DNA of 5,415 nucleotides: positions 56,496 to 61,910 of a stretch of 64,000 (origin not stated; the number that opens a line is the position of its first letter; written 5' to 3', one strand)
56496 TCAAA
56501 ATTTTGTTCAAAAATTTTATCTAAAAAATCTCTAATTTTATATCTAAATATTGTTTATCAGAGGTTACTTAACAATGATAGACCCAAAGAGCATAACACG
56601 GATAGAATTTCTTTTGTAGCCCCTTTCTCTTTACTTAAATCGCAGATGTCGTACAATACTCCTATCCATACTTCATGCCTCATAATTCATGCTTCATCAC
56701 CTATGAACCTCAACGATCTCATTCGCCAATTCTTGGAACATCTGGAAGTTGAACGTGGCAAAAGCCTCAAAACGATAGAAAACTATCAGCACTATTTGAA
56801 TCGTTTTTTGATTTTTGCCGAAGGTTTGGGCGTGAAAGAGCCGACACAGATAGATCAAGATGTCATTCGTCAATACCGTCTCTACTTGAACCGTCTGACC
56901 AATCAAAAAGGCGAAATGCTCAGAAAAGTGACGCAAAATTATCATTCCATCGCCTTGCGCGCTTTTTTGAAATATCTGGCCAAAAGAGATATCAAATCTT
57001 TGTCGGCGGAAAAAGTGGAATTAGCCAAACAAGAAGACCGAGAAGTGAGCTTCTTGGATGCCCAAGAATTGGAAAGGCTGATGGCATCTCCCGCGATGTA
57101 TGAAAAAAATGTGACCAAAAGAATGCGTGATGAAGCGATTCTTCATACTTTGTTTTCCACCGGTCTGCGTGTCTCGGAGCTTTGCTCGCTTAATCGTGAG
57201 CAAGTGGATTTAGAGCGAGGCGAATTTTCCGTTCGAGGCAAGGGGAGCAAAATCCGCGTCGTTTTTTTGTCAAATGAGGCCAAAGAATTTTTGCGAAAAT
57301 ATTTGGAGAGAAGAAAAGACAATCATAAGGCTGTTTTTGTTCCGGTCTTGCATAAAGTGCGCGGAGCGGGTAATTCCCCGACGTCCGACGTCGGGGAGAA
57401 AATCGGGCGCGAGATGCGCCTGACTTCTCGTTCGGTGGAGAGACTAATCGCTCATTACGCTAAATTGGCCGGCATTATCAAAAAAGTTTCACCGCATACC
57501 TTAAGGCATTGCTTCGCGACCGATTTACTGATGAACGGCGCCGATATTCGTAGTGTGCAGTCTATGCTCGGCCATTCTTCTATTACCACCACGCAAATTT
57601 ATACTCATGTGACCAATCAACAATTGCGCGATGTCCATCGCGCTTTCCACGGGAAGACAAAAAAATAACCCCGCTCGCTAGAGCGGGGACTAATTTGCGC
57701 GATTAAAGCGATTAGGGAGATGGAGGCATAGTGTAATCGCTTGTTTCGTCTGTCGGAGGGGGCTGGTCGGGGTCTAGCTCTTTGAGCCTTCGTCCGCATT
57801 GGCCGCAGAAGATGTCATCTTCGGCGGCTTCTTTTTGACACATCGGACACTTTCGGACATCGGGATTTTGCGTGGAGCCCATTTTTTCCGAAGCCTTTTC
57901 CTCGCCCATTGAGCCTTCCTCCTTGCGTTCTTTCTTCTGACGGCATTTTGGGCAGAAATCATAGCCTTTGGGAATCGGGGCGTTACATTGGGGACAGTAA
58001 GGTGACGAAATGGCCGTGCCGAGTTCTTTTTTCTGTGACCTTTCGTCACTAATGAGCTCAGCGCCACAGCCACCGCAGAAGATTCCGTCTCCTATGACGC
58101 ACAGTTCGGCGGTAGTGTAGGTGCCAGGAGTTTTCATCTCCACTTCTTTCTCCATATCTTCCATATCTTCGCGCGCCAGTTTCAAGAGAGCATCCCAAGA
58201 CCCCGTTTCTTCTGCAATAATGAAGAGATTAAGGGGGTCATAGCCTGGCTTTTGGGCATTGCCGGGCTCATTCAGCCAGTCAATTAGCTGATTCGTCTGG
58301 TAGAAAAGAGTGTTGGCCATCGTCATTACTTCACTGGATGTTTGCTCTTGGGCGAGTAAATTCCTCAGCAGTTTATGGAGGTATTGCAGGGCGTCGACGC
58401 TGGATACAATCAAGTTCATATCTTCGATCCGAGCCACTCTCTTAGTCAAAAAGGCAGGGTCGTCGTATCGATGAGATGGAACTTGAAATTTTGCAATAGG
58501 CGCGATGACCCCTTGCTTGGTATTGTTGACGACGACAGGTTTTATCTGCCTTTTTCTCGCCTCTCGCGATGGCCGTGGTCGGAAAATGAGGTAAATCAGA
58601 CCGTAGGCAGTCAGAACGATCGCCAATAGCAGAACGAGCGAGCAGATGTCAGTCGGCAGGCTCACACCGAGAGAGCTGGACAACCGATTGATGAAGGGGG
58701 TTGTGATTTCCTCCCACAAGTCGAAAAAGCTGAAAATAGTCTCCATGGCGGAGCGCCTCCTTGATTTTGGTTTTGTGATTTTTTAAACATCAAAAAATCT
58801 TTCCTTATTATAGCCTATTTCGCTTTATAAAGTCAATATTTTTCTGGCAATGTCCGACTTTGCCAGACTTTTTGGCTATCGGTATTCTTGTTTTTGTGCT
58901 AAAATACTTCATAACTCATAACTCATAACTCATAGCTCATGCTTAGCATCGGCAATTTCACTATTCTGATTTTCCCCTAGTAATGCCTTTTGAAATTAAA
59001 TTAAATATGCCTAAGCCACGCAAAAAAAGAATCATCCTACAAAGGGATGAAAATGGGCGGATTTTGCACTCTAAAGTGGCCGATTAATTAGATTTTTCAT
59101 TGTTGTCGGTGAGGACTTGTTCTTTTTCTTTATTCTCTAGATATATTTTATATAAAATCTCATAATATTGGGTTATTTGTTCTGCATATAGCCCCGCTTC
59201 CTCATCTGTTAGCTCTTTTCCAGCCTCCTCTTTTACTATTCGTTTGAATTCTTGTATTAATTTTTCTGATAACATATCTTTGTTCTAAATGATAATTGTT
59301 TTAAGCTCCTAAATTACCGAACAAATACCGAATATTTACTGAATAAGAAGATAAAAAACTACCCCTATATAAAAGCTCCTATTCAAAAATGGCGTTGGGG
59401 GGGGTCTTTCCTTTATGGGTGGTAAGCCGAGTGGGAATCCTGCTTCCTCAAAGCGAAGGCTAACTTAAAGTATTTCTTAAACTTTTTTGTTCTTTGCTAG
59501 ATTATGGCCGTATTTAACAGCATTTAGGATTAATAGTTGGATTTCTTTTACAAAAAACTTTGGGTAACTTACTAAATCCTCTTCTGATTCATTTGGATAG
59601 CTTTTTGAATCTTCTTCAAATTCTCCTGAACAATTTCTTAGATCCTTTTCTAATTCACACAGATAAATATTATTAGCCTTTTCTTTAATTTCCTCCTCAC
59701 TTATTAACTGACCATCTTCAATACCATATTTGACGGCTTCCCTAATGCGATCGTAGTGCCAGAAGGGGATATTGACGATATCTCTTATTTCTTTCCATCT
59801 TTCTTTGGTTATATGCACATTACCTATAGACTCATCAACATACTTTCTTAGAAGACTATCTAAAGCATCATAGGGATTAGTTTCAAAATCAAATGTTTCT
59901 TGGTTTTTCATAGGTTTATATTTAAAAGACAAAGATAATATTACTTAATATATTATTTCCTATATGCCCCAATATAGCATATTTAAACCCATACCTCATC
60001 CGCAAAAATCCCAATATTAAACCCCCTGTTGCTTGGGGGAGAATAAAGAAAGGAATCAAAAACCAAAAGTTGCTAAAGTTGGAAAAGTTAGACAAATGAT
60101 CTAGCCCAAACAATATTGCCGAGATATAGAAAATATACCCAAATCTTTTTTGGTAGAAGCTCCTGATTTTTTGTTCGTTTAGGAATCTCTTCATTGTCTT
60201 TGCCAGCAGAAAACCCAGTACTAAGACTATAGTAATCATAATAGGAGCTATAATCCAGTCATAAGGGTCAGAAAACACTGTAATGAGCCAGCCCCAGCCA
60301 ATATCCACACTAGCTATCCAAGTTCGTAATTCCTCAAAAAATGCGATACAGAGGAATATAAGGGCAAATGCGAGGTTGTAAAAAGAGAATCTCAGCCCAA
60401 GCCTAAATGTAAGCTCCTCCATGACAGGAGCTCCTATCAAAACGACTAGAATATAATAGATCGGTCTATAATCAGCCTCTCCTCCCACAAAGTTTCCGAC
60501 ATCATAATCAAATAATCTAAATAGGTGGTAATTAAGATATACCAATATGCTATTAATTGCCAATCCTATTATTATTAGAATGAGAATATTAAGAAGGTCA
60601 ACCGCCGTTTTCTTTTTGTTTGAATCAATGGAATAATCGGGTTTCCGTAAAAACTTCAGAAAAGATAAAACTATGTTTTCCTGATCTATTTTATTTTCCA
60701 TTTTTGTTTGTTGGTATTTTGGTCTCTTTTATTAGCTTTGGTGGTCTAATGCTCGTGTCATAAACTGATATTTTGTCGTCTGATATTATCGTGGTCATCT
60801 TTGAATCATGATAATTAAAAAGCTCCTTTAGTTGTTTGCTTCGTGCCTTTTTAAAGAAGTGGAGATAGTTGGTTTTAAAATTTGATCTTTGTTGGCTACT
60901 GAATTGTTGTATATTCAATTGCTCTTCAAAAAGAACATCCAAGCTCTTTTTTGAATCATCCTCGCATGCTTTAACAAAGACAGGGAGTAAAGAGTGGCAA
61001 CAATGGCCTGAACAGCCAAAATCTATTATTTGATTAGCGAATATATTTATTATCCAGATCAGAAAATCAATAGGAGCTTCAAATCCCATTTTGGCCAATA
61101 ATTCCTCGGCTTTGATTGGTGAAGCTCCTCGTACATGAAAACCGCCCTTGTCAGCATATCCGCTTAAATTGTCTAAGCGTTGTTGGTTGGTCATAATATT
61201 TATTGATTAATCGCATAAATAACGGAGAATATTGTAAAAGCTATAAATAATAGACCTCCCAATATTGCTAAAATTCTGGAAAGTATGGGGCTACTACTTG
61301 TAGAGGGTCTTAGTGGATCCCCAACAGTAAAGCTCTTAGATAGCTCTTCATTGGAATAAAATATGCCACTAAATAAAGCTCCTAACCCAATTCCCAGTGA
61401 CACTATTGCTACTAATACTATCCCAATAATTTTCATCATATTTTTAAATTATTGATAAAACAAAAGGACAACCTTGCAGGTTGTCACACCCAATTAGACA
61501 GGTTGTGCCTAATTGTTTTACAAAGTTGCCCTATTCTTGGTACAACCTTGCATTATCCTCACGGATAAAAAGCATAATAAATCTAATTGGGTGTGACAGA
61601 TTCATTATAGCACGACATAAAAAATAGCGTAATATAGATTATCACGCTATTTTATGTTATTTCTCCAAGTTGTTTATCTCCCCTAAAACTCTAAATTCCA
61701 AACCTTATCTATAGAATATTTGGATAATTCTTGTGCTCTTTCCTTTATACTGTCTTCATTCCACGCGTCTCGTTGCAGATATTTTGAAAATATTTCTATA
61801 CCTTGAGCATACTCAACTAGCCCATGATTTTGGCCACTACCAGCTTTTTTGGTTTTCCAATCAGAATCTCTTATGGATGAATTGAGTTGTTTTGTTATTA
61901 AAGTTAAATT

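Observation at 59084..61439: Translationally coupled operon (2-TM micro-protein, Cys-motif protein, CPBP/Abi intramembrane protease, two unknowns) inside a defence island; candidate undescribed membrane-based defence system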

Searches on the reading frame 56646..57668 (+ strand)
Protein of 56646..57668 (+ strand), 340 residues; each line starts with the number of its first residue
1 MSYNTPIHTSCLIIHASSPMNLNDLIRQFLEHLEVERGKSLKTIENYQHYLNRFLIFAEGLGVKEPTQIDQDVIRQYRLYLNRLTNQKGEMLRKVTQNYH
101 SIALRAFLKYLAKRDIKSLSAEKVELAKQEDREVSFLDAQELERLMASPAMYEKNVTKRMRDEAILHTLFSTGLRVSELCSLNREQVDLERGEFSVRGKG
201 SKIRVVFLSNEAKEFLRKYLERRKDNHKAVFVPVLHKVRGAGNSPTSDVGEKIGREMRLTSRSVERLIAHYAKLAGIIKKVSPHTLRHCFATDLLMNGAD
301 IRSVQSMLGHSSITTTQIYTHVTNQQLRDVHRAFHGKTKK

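Call 3: search_protein_families(library=pfam, proteins=[window:56646-57668:+], max_evalue=1)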
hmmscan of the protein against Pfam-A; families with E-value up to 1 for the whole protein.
window:56646-57668:+ (340 aa): 7 families
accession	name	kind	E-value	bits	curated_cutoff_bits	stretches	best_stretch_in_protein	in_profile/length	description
PF00589.27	Phage_integrase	-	3.8e-43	147.7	27.1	1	136-325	2-171/172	Phage integrase family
PF02899.23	Phage_int_SAM_1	-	7.3e-12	45.8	22.3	1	26-114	1-82/83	Phage integrase, N-terminal SAM-like domain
PF13495.12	Phage_int_SAM_4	-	1.2e-09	38.9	27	1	25-117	1-84/85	Phage integrase, N-terminal SAM-like domain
PF13102.12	Phage_int_SAM_5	-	1.1e-06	29.3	22.3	1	22-118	2-89/98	Phage integrase SAM-like domain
PF10400.15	Vir_act_alpha_C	-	0.09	13.9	22.4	0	203-229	7-33/78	Virulence activator alpha C-term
PF01257.25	2Fe-2S_thioredx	-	0.13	12.5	24.8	1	219-311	4-95/145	Thioredoxin-like [2Fe-2S] ferredoxin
PF08648.17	SNRNP27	-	0.73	10.4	23.1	0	69-83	31-45/56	U4/U6.U5 small nuclear ribonucleoproteins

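Call 93: search_protein_families(library=ncbifam, proteins=[window:56646-57668:+], max_evalue=0.001)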
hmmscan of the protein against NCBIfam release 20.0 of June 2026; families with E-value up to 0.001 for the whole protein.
window:56646-57668:+ (340 aa): 12 families
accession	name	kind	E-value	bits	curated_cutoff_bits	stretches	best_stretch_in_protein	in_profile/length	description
NF001399.0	PRK00283.1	subfamily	3.9e-68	229.9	279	1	22-337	5-298/300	tyrosine recombinase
TIGR02225.1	recomb_XerD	equivalog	5.5e-67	226.1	329.6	1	28-336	2-288/290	site-specific tyrosine recombinase XerD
TIGR02224.1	recomb_XerC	equivalog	5.6e-67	226.2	335.15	1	28-340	2-295/295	tyrosine recombinase XerC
NF040815.2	recomb_XerA_Arch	equivalog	3.1e-64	217.1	220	2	28-232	2-184/263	site-specific tyrosine recombinase/integron integrase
NF002331.0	PRK01287.1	subfamily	5e-52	177.1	371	1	15-337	19-327/365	site-specific tyrosine recombinase XerC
TIGR02249.1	integrase_gron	subfamily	3.9e-37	128.3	265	2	259-330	237-308/315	integron integrase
NF003462.0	PRK05084.1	equivalog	8e-31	107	267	1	131-330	168-352/360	tyrosine recombinase XerS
NF011946.0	PRK15417.1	equivalog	1e-22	80.8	435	2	255-325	248-318/337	integron integrase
NF007371.0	PRK09871.1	subfamily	4.8e-12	45.8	222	1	136-322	6-174/198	tyrosine-type DNA invertase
NF040693.1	recomb_GmtY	equivalog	6.7e-10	38.8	340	1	262-328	376-438/441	gamma-mobile-trio recombinase GmtY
NF007370.0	PRK09870.1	subfamily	2e-09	37.4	221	1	130-324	6-181/200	tyrosine-type DNA invertase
NF041502.1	integrase_1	equivalog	0.00025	19.9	350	0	271-333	309-371/484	site-specific integrase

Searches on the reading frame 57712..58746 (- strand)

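Call 3: search_protein_families(library=pfam, proteins=[window:57712-58746:-], max_evalue=1)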
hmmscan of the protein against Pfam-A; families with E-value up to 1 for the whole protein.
window:57712-58746:- (344 aa): 14 families
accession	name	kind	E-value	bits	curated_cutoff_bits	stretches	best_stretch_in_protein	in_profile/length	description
PF12773.13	DZR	-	7.1e-12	45.7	27.3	3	251-318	1-45/45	Double zinc ribbon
PF13240.11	Zn_Ribbon_1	-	1.5e-09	37.8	25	2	299-321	1-23/23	zinc-ribbon domain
PF18912.6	DZR_2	-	6.9e-06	26.2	27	2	249-272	8-31/56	Double zinc ribbon domain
PF17032.10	Zn_ribbon_15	-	8.9e-06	26.9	28.9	2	222-268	38-72/73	zinc-ribbon family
PF13248.11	Zn_ribbon_3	-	0.0049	16.7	27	1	299-321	4-26/26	zinc-ribbon domain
PF24463.1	DUF7577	-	0.007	16.4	28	1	249-268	3-22/27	Domain of unknown function (DUF7577)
PF15801.11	zf-C6H2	-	0.035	14.7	30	1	299-316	14-31/47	zf-MYND-like zinc finger, mRNA-binding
PF07191.17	Zn_ribbon_6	-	0.069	13.6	25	0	265-324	3-42/67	Double zinc ribbon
PF24460.1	DUF7575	-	0.2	11.5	28.5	1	296-321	2-27/28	Domain of unknown function (DUF7575)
PF24921.1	RING_XB3-XBAT31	-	0.23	12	50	0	223-258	21-55/57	E3 ubiquitin-protein ligase XB3/XBAT31 RING finger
PF17523.7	MPS-4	-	0.37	11.4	25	1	14-55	21-62/78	MinK-related peptide, potassium channel accessory sub-unit protein 4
PF09889.16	DUF2116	-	0.64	10.5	26.8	0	251-275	6-31/59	Probable treble clef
PF13408.12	Zn_ribbon_recom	-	0.75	10.7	25.3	0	222-269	6-40/58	Recombinase zinc beta ribbon domain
PF16919.11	PknG_rubred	-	0.83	10.1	28.5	0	223-267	38-73/74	Protein kinase G rubredoxin domain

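Call 4: search_protein_families(library=padloc, proteins=[window:57712-58746:-], max_evalue=1)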
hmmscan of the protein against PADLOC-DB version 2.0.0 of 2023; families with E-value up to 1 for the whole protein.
window:57712-58746:- (344 aa): 0 families

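Call 8: search_protein_families(library=phrogs, proteins=[window:57712-58746:-], max_evalue=1)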
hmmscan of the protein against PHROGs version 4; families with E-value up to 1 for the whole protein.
window:57712-58746:- (344 aa): 12 families
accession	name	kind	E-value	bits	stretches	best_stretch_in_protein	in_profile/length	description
phrog_19315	-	unknown function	0.00031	20.9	1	241-321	201-283/348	-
phrog_9700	-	unknown function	0.0027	17.7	2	246-303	4-60/483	-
phrog_2546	-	unknown function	0.0091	17.2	0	299-323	2-26/180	-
phrog_54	-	other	0.027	15.7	1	239-277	27-69/75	DksA-like zinc-finger protein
phrog_8436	-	unknown function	0.037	15.1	1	284-324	51-90/110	-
phrog_37667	-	unknown function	0.062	14.3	0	299-326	6-34/64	-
phrog_4168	-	unknown function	0.081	14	1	117-181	14-78/208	-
phrog_38854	-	unknown function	0.091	13.2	1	265-319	161-213/217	-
phrog_32168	-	unknown function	0.11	13.7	0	298-323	3-28/63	-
phrog_3260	-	unknown function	0.14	13.3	0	223-240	35-52/64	-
phrog_10049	-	unknown function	0.31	12.8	0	250-270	58-78/81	-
phrog_16564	-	unknown function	0.32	11.9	0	291-323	88-120/154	-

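Call 9: search_protein_families(library=ncbifam, proteins=[window:57712-58746:-], max_evalue=1)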
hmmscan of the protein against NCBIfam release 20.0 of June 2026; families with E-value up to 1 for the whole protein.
window:57712-58746:- (344 aa): 7 families
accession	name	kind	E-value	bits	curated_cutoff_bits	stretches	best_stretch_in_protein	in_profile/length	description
NF051897.1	Btc22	equivalog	0.0095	16.4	100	1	133-203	2-71/96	Btc22 family type III secretion system chaperone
NF009142.0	PRK12495.1-3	equivalog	0.027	14.7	377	1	243-289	37-85/261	hypothetical protein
NF047702.1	LIC10965_fam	subfamily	0.078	13.3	130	1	69-115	38-84/104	LIC10965 family protein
NF001645.0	PRK00420.1-2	equivalog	0.13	12.3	162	1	249-290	25-69/106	hypothetical protein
NF053815.1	teico_TcaA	equivalog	0.27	10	550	1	298-325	2-29/463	membrane-associated protein TcaA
NF005651.0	PRK07418.1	subfamily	0.42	8.7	942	0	290-321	586-617/617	acetolactate synthase large subunit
NF009143.0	PRK12495.1-4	equivalog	0.92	9.6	372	0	243-280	37-76/244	hypothetical protein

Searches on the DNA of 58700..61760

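Call 19: search_rna_families(source=window, start=58700, end=61760, threshold=evalue, max_evalue=1)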
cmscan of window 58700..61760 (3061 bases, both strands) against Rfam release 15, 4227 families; matches with E-value up to 1: 1.
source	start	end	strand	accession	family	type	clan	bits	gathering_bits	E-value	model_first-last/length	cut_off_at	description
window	61575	61659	-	RF02591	Spy1786666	Gene; sRNA;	-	28.8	64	0.012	1-87/87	no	S. pyogenes small RNA 1786666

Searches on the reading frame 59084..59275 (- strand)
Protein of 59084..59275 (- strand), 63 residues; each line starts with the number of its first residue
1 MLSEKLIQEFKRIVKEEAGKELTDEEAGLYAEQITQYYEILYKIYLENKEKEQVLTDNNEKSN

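Call 3: search_protein_families(library=pfam, proteins=[window:59084-59275:-], max_evalue=1)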
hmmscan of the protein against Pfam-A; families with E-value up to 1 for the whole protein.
window:59084-59275:- (63 aa): 0 families

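Call 4: search_protein_families(library=padloc, proteins=[window:59084-59275:-], max_evalue=1)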
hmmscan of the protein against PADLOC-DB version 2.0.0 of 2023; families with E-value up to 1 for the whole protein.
window:59084-59275:- (63 aa): 0 families

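Call 8: search_protein_families(library=phrogs, proteins=[window:59084-59275:-], max_evalue=1)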
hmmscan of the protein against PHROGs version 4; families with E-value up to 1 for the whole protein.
window:59084-59275:- (63 aa): 2 families
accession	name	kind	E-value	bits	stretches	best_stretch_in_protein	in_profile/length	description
phrog_3278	-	unknown function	0.0084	17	1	18-60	51-94/150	-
phrog_19433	-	unknown function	0.19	12.8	1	24-52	19-47/50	-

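Call 9: search_protein_families(library=ncbifam, proteins=[window:59084-59275:-], max_evalue=1)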
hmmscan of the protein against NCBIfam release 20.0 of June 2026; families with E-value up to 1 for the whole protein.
window:59084-59275:- (63 aa): 0 families

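Call 68: search_dna_similar(query=window:59084-59275:-, collection=phages, mode=protein, max_evalue=1)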
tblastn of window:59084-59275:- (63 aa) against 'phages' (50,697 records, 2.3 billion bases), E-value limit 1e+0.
No match.

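Call 90: find_related_loci(query=window:59084-59275:-, collection=viral_contigs)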
Query window:59084-59275:- (63 aa) in viral_contigs; peptide patterns used: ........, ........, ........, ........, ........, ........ (x = any residue, [..] = any of these).
79 stretches matched a pattern, but none encodes a relative of the query by tblastn (E <= 1e-3).

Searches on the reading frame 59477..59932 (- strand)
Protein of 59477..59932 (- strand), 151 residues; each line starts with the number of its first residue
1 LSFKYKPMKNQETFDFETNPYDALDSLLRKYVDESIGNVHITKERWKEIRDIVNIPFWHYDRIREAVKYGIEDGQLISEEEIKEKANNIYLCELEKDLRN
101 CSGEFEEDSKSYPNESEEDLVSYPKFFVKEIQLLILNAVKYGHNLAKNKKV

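Call 3: search_protein_families(library=pfam, proteins=[window:59477-59932:-], max_evalue=1)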
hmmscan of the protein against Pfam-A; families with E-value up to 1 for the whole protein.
window:59477-59932:- (151 aa): 1 family
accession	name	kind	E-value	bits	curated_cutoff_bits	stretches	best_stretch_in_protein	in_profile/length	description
PF03221.22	HTH_Tnp_Tc5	-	0.04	14.3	22.2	1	72-97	17-40/66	Tc5 transposase DNA-binding domain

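Call 4: search_protein_families(library=padloc, proteins=[window:59477-59932:-], max_evalue=1)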
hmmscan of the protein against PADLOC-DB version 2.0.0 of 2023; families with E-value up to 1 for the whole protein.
window:59477-59932:- (151 aa): 0 families

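Call 8: search_protein_families(library=phrogs, proteins=[window:59477-59932:-], max_evalue=1)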
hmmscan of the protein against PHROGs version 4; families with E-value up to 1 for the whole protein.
window:59477-59932:- (151 aa): 2 families
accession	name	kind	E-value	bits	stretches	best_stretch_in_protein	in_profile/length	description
phrog_18112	-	other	0.023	15.3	1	29-100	116-190/207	recombinase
phrog_391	-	DNA, RNA and nucleotide metabolism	0.039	14.6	1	42-118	33-113/298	replication initiation O-like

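Call 9: search_protein_families(library=ncbifam, proteins=[window:59477-59932:-], max_evalue=1)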
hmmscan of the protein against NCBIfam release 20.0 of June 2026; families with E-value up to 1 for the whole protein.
window:59477-59932:- (151 aa): 1 family
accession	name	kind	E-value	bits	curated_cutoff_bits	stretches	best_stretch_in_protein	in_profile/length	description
NF053829.1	HelldRmdprotDnaB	equivalog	0.0038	16.2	570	1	11-115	189-285/460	replicative helicase loading/DNA remodeling protein DnaB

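Call 52: search_dna_similar(query=window:59477-59911:-, collection=plasmids, mode=protein, max_evalue=0.1)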
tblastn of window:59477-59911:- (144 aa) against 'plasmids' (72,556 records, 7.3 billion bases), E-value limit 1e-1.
No match.

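Call 60: search_solved_structures(query=window:59477-59911:-, max_evalue=10)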
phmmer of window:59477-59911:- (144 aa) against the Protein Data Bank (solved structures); distinct sequences matched with E-value up to 10: 4.
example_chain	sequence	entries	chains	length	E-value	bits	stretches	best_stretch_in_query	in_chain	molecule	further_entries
9kqh_A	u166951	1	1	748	0.076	16.4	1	51-93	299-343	DNA 5'-3' helicase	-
3e9u_A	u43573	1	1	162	0.16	15.3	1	25-88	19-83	Na/Ca exchange protein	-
3rb7_A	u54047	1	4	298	0.18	15.2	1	25-91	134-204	Na/Ca exchange protein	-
3rb5_A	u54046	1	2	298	0.47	13.8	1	25-87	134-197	Na/Ca exchange protein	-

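Call 71: predict_structure(protein=window:59477-59911:-)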
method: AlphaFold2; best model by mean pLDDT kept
length: 144 residues; sequences in the alignment: 1
mean_pLDDT: 68.0   pTM: 0.61
mean pLDDT of the five models: 68.0, 47.7, 46.9, 46.2, 43.2
residues with pLDDT >= 90: 0; 70-90: 73; 50-70: 44; < 50: 27
segments of 3 or more residues with pLDDT < 50: 1-3, 89-93, 95-101, 103-113
pLDDT, mean of each block of 10 residues (from residue 1): 58 81 87 85 75 69 73 67 52 44 45 53 77 86 66
secondary structure, 60 per line:
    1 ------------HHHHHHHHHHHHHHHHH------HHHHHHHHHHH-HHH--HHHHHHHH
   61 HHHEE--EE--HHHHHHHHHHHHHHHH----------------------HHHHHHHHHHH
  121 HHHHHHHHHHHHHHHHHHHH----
elements in order: H13-29 H36-46 H53-63 H72-87 H110-140

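Call 88: find_related_loci(query=window:59477-59911:-, collection=viral_contigs)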
Query window:59477-59911:- (144 aa) in viral_contigs; peptide patterns used: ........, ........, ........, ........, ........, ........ (x = any residue, [..] = any of these).
22 stretches matched a pattern, but none encodes a relative of the query by tblastn (E <= 1e-3).
